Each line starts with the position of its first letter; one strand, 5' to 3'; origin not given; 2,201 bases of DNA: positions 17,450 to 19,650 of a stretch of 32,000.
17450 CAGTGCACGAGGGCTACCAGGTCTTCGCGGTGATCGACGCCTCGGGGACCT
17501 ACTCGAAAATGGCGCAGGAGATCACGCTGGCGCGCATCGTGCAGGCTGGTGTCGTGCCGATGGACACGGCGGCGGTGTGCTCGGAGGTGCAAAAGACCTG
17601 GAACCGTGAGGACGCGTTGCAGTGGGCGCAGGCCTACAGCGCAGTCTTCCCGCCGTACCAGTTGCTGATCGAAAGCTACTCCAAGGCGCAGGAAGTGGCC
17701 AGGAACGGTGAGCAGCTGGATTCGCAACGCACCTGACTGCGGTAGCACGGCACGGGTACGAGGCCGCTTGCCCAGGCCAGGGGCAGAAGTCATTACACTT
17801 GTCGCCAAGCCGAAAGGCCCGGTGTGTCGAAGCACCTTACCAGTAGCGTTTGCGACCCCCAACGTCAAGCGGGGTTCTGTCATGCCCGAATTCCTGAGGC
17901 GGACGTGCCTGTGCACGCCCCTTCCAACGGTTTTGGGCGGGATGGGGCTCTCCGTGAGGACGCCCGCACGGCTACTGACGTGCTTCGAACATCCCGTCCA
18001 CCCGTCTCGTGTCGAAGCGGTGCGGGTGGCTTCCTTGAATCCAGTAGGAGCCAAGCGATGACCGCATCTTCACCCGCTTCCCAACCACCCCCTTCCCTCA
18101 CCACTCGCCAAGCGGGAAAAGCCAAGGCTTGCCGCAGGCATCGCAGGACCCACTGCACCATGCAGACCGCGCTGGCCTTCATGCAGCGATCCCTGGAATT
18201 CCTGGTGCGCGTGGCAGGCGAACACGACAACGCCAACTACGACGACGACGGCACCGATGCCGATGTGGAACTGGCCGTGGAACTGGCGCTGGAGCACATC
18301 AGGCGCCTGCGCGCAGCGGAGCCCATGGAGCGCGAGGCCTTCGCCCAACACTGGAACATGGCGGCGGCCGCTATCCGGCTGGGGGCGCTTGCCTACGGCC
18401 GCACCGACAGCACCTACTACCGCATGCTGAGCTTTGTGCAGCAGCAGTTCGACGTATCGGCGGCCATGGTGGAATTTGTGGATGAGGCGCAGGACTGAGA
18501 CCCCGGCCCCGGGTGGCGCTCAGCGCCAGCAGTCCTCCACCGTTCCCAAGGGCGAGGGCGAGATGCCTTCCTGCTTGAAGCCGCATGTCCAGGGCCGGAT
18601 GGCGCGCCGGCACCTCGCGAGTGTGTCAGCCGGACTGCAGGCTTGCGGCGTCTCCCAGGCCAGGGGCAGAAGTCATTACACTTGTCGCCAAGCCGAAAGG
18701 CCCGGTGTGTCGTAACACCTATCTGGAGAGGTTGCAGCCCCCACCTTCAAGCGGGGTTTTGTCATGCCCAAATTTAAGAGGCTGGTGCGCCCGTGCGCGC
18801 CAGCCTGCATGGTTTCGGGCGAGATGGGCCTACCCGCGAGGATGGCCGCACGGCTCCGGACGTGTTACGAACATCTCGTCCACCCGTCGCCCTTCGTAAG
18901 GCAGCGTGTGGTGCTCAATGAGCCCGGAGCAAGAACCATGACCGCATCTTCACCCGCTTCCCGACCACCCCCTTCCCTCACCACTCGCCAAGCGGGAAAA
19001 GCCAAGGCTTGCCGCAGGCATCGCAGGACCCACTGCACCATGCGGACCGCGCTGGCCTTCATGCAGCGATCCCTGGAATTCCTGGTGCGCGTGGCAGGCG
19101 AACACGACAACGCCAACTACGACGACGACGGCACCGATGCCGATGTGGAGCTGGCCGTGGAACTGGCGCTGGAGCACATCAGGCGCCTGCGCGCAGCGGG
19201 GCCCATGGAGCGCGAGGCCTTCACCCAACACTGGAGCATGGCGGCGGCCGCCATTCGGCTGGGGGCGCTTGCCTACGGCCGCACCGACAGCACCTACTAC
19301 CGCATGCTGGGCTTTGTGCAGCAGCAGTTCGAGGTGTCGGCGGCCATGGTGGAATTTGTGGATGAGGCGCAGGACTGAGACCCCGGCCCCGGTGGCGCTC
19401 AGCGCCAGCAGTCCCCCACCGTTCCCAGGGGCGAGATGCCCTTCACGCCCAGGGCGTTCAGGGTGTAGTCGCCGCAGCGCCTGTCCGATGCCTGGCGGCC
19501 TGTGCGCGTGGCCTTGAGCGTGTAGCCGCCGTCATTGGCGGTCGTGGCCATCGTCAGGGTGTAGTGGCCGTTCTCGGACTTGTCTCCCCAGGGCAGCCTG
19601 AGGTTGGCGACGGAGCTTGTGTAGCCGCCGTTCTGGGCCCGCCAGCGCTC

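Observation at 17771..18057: Candidate novel structured leader RNA: invariant 59-mer, compensatory hairpins and SD sequestration, present in two diverged copies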

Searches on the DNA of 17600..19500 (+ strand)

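Call 4: search_rna_families(source=window, start=17600, end=19500, threshold=evalue, max_evalue=10)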
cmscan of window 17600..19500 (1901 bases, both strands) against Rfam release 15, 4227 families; matches with E-value up to 10: 2.
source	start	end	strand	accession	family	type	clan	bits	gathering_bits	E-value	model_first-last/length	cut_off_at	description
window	17936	18006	+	RF02221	sRNA-Xcc1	Gene; sRNA;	-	30.3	53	0.0093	1-87/87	no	sRNA-Xcc1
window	18901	18991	-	RF02014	mir-1178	Gene; miRNA;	-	21.7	75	0.8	1-91/91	no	mir-1178 microRNA precursor family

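Call 6: search_rna_families(source=window, start=17760, end=18960, threshold=evalue, max_evalue=10, show_alignments=3)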
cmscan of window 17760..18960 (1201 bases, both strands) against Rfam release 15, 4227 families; matches with E-value up to 10: 2.
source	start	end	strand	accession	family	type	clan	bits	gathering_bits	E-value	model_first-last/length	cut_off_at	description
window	17936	18006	+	RF02221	sRNA-Xcc1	Gene; sRNA;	-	30.3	53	0.0059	1-87/87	no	sRNA-Xcc1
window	18460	18566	+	RF01872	MEG3_2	Gene; lncRNA;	-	14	60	7.5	1-105/105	no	Maternally expressed 3 conserved region 2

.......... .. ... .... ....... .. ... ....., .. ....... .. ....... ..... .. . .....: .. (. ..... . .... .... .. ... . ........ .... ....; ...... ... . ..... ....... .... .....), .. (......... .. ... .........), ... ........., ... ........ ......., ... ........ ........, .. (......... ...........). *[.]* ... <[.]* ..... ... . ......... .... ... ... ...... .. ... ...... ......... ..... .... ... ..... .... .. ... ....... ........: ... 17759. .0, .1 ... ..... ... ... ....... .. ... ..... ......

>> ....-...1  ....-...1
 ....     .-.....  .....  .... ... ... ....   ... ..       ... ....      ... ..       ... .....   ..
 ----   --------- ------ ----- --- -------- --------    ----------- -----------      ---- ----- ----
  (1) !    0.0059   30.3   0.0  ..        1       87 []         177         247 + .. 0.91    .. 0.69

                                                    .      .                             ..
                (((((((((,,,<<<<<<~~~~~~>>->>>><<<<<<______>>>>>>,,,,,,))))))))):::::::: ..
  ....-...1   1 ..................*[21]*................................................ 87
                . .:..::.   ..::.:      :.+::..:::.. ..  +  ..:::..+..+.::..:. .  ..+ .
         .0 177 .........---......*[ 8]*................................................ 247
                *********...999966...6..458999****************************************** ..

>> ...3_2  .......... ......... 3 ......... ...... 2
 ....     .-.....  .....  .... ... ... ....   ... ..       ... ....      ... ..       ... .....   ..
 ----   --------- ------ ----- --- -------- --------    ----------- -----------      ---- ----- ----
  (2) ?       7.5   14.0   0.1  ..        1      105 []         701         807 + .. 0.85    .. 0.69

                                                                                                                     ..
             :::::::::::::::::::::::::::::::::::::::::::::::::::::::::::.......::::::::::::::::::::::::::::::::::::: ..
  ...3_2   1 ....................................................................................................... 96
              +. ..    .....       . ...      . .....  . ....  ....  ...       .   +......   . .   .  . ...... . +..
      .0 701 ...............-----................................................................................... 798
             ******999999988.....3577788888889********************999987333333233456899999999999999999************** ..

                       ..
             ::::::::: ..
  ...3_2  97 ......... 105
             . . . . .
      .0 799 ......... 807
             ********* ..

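Call 11: search_dna_similar(query=window:17760-18500:+, collection=plasmids, mode=distant, max_rows=30)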
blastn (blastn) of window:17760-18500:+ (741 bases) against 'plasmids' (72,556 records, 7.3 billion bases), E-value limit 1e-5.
No match.

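Call 28: search_rna_families(sources=[L005, L007, L008, L009, L010, L011, L001, L002], threshold=evalue, max_evalue=1)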
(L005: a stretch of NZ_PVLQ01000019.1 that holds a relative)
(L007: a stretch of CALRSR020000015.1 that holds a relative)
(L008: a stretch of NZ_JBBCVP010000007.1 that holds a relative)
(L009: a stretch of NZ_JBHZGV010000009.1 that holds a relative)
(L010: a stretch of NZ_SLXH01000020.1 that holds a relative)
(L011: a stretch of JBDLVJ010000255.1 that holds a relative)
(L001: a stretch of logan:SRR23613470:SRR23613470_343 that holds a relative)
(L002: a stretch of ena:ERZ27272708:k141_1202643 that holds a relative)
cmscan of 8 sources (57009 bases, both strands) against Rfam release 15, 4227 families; matches with E-value up to 1: 7.
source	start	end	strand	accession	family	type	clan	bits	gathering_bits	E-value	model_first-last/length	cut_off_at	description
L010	2736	2822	+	RF00005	tRNA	Gene; tRNA;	CL00001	55.3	29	3.1e-09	1-71/71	no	tRNA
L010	4280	4360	+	RF02996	int-alpA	Gene; sRNA;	-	43.3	35.8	1.1e-05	1-71/71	no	int-alpA RNA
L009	4092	4162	+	RF02221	sRNA-Xcc1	Gene; sRNA;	-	34.6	53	0.026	1-87/87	no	sRNA-Xcc1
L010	2786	2822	-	RF04351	Plastid-psbl-rps4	Cis-reg;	-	33.5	68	0.0029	1-53/53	no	Plastid-psbl-rps4 3UTR RNA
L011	4593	4663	-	RF02221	sRNA-Xcc1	Gene; sRNA;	-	31.7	53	0.13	1-87/87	no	sRNA-Xcc1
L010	2724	2895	+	RF02223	sX4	Gene; sRNA;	-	31.1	70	0.0099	1-167/167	no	Proteobacterial sRNA sX4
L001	6402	6513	-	RF00195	RsmY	Gene; sRNA;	CL00106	23.7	57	0.1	1-121/121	no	RsmY RNA family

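Call 57: build_rna_model(alignment_id=A4, structure=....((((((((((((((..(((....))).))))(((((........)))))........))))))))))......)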
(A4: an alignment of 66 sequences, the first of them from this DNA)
Model R1 built from alignment A4 (66 sequences, 77 columns); structure: as given.
model positions 72; base pairs 22; branch points 1; effective number of sequences 4; information 0.783 bits per position. Calibrated on 0.2 Mb of random sequence (short: E-values are rough).
structure used (alignment columns):
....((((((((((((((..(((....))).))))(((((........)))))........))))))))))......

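Call 59: search_with_rna_model(model_id=R1, sources=[window, L124], max_evalue=10, filters=off, show_alignments=4)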
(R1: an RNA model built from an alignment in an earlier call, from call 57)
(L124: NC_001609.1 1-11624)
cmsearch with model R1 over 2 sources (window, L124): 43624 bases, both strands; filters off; matches with E-value up to 10: 36.
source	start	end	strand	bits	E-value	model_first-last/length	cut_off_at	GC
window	17933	18004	+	85.7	2.1e-19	1-72/72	no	0.68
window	18815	18886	+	84.2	5e-19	1-72/72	no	0.68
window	3141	3180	+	13.5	0.33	1-72/72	no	0.73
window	20029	20050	-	11.8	0.87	1-72/72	no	0.77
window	5679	5746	-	11.3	1.2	1-72/72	no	0.74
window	1671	1708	+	10.9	1.4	1-72/72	no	0.71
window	12291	12321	-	10.7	1.6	1-72/72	no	0.74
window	6504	6559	-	10.3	2.1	1-72/72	no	0.68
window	1784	1821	-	10.3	2.1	1-72/72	no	0.58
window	617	662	+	10.2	2.1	1-72/72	no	0.74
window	14500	14520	-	10.1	2.2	1-72/72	no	0.76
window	12167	12195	+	9.8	2.8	1-72/72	no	0.83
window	4552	4624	-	9.7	2.8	1-72/72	no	0.68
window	5998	6055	+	9.4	3.5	1-72/72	no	0.81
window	26066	26091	+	9.3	3.6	1-72/72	no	0.88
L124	9862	9926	+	8.9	4.7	1-72/72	no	0.63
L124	7489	7526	+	8.1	7.4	1-72/72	no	0.71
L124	6027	6077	-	8.1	7.4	1-72/72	no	0.69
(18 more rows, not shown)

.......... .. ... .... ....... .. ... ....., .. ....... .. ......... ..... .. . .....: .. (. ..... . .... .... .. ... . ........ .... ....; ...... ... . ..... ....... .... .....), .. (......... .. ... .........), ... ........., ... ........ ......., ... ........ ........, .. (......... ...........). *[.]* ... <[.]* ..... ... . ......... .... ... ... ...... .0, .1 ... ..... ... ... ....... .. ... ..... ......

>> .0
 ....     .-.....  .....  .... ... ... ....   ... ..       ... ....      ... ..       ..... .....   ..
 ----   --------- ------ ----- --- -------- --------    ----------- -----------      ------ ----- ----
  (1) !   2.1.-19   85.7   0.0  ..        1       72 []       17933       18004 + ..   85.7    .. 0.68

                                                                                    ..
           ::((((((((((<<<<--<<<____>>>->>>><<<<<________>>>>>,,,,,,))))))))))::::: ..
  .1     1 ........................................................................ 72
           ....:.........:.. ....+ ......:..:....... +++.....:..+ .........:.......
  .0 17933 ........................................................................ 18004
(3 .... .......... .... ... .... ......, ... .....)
